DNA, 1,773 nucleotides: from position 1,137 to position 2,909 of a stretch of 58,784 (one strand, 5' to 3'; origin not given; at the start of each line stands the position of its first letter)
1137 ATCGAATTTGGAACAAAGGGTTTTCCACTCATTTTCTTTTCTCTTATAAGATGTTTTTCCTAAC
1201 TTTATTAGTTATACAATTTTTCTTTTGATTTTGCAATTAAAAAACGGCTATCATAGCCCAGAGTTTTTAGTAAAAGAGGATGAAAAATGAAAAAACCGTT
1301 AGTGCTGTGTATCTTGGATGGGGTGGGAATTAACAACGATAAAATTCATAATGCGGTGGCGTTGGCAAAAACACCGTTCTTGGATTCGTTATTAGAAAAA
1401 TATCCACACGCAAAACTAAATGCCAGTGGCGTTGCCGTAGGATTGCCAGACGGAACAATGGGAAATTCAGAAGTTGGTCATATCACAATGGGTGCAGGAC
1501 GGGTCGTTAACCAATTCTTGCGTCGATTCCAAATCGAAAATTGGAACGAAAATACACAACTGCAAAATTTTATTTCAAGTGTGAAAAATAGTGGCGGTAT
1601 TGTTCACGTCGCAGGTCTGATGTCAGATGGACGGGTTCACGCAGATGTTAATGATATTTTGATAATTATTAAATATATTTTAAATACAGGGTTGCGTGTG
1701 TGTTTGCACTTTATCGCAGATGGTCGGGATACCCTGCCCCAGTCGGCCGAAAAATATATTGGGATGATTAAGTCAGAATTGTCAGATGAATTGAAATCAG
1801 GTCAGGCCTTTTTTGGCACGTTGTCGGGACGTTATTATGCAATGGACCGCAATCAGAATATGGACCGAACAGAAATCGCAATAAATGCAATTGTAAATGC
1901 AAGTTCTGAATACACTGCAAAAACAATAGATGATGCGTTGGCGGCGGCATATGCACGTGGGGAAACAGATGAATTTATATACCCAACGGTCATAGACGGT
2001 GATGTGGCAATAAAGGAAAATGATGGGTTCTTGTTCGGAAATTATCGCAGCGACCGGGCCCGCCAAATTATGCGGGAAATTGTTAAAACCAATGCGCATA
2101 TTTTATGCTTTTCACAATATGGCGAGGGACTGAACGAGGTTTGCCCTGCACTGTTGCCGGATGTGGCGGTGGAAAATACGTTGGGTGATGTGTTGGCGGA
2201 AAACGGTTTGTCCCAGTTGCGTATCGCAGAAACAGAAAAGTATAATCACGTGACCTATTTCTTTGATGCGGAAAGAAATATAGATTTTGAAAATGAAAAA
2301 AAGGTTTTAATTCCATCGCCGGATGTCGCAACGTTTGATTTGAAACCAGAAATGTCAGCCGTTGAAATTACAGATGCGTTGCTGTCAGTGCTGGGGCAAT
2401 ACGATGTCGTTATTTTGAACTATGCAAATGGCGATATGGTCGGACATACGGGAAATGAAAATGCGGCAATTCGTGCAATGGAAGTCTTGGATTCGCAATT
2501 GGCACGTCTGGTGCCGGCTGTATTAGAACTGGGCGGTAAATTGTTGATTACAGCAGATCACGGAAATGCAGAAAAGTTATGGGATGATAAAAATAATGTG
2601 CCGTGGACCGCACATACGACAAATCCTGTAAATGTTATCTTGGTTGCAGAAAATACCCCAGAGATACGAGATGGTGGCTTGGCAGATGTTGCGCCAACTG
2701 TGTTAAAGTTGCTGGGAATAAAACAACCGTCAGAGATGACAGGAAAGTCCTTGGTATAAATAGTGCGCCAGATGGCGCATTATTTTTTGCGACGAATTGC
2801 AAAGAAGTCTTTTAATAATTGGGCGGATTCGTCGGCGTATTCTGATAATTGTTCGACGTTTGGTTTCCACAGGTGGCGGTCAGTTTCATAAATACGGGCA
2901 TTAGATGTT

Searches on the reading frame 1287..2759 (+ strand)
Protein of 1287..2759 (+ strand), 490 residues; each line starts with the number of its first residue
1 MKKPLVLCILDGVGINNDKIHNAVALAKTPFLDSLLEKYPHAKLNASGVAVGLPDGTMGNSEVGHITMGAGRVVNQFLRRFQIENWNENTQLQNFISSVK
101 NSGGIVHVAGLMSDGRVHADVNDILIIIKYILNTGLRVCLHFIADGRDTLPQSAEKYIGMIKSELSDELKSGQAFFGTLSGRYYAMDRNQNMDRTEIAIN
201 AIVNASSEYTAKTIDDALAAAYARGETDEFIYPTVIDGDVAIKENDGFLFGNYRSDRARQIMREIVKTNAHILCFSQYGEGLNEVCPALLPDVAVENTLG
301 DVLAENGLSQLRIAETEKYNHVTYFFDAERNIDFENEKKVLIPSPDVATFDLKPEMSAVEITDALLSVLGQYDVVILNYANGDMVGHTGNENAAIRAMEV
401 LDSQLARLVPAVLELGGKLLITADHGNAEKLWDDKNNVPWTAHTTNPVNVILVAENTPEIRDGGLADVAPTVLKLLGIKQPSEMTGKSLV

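Call 77: search_protein_families(library=pfam, proteins=[window:1287-2759:+], max_evalue=0.00001)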
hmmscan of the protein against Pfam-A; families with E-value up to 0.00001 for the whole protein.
window:1287-2759:+ (490 aa): 2 families
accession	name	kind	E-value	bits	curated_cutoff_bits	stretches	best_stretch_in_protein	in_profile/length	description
PF01676.23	Metalloenzyme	-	7.5e-73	245.6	24.3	1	3-479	1-251/252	Metalloenzyme superfamily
PF06415.18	iPGM_N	-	4.6e-51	173.8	27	1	85-269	9-195/217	BPG-independent PGAM N-terminus (iPGM_N)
